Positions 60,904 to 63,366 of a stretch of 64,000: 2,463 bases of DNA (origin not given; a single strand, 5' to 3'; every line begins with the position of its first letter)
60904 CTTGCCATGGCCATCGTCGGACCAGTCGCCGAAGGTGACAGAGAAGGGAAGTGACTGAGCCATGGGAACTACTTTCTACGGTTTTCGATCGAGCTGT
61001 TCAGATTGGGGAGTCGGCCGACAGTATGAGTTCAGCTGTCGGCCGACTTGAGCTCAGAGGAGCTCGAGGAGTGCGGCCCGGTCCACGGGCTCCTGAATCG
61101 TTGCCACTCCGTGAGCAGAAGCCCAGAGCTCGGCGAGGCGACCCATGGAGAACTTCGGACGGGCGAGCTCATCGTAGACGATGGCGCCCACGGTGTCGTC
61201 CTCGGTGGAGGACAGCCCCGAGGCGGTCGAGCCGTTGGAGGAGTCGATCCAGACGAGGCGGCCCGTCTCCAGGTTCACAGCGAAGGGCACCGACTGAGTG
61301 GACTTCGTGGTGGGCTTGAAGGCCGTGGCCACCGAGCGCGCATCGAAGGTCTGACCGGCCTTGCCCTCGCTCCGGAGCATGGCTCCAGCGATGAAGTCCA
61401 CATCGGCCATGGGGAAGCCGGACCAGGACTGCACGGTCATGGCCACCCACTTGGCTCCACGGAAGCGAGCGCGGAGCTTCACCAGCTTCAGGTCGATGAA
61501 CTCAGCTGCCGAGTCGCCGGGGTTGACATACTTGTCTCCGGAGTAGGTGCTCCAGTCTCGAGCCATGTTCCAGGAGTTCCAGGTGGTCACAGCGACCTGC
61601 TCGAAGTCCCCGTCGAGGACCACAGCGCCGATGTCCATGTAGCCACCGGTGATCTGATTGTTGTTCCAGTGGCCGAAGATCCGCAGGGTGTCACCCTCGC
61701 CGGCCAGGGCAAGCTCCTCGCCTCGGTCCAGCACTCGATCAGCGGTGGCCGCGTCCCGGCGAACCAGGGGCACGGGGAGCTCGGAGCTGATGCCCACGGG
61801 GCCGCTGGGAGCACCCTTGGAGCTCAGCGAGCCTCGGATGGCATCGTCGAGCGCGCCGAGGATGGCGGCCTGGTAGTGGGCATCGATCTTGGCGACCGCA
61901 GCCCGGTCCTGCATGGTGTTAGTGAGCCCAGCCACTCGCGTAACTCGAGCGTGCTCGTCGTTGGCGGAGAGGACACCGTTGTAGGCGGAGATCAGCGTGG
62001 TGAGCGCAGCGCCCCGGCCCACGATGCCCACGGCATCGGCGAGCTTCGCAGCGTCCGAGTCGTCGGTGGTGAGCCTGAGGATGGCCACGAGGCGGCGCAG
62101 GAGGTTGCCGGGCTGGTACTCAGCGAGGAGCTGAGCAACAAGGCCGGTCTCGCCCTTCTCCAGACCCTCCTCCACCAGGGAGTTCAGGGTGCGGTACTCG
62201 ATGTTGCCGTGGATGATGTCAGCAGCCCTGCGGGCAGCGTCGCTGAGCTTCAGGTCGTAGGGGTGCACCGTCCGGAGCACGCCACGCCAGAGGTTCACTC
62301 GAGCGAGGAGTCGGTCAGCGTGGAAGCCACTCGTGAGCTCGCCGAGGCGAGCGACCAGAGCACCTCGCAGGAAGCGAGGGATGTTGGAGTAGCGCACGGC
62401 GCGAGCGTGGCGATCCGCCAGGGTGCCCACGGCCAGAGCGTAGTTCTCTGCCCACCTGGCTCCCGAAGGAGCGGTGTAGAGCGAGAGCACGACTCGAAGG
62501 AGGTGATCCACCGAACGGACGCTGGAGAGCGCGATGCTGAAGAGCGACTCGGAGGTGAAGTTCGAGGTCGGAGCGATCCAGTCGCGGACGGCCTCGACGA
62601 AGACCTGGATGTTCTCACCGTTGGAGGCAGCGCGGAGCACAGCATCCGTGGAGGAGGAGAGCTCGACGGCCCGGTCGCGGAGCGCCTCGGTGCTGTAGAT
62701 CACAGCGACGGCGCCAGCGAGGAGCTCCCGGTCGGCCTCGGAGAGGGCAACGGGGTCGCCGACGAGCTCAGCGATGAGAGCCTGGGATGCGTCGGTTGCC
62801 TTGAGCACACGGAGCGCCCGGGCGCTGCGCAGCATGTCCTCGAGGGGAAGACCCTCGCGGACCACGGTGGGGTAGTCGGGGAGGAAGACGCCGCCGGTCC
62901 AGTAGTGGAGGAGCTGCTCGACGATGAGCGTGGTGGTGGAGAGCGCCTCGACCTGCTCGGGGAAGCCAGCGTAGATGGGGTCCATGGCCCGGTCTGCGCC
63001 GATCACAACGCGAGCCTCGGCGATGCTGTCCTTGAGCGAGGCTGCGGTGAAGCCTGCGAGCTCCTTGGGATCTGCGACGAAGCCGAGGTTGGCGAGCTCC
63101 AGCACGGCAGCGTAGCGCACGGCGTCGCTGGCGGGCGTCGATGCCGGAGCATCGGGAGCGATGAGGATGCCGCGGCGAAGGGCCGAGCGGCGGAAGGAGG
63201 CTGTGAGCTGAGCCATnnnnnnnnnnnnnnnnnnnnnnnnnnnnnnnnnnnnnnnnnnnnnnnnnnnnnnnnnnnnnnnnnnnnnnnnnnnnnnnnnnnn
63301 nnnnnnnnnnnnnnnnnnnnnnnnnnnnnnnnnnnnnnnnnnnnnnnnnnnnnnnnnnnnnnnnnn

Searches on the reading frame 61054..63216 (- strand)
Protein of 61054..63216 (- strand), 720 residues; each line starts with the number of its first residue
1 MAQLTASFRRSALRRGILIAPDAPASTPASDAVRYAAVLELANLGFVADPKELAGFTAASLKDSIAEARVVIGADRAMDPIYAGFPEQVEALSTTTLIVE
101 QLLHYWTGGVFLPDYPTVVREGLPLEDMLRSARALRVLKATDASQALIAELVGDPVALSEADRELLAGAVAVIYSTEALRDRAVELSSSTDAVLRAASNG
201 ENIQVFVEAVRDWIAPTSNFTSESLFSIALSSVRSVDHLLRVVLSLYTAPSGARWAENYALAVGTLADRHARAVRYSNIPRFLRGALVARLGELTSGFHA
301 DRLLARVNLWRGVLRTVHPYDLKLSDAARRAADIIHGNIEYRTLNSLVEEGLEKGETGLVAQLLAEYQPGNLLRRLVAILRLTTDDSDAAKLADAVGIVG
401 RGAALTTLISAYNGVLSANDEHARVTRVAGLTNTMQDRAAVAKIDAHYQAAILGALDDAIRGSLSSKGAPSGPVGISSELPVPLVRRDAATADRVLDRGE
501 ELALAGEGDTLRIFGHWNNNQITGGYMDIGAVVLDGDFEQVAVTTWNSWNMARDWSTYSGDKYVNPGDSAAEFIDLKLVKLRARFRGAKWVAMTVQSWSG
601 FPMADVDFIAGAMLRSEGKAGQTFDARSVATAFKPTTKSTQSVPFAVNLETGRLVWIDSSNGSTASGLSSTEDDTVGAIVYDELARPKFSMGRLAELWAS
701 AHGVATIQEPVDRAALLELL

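Call 29: search_protein_families(library=pfam, proteins=[window:61054-63216:-], max_evalue=0.001)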
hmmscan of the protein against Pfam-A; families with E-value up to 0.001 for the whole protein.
window:61054-63216:- (720 aa): 0 families

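Call 50: search_dna_similar(query=window:61054-63216:-, collection=phages, mode=protein, max_rows=15, max_evalue=0.001)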
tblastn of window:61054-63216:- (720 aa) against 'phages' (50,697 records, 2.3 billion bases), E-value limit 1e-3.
Records with a match: 6; places in all: 6; records where one place covers at least 80% of the query: 4.
Best place of each record, by identity: <60% 6.
By first word of the organism name: Rhodococcus 2; Mycobacterium 1; Bacteriophage 1; Rhodobacter 1; Ruegeria 1.
By host as written in the record: Rhodococcus erythropolis RIA 643 2; Mycolicibacterium septicum 1; - 1; Rhodobacter capsulatus YW1 1; Ruegeria pomeroyi DSS-3 1.
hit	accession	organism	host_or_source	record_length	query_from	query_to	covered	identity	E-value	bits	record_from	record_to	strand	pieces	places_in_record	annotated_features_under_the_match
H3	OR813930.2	Mycobacterium phage WXIN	Mycolicibacterium septicum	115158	1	709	98%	47.1%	0e+0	593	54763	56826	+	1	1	hypothetical protein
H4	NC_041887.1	Rhodococcus phage Weasels2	Rhodococcus erythropolis RIA 643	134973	34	658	87%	28.3%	2e-46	185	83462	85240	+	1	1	hypothetical protein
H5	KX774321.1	Rhodococcus phage Weasels2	Rhodococcus erythropolis RIA 643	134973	34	658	87%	28.3%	2e-46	185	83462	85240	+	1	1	hypothetical protein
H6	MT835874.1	Bacteriophage sp.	human fecal samples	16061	71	658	82%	20.9%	8e-13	78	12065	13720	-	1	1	record has no annotation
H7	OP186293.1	Rhodobacter phage RcXuper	Rhodobacter capsulatus YW1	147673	322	658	47%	26.9%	3e-15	86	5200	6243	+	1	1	hypothetical protein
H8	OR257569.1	Ruegeria phage RpAliso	Ruegeria pomeroyi DSS-3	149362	478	658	25%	28.6%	6e-14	82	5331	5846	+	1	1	hypothetical protein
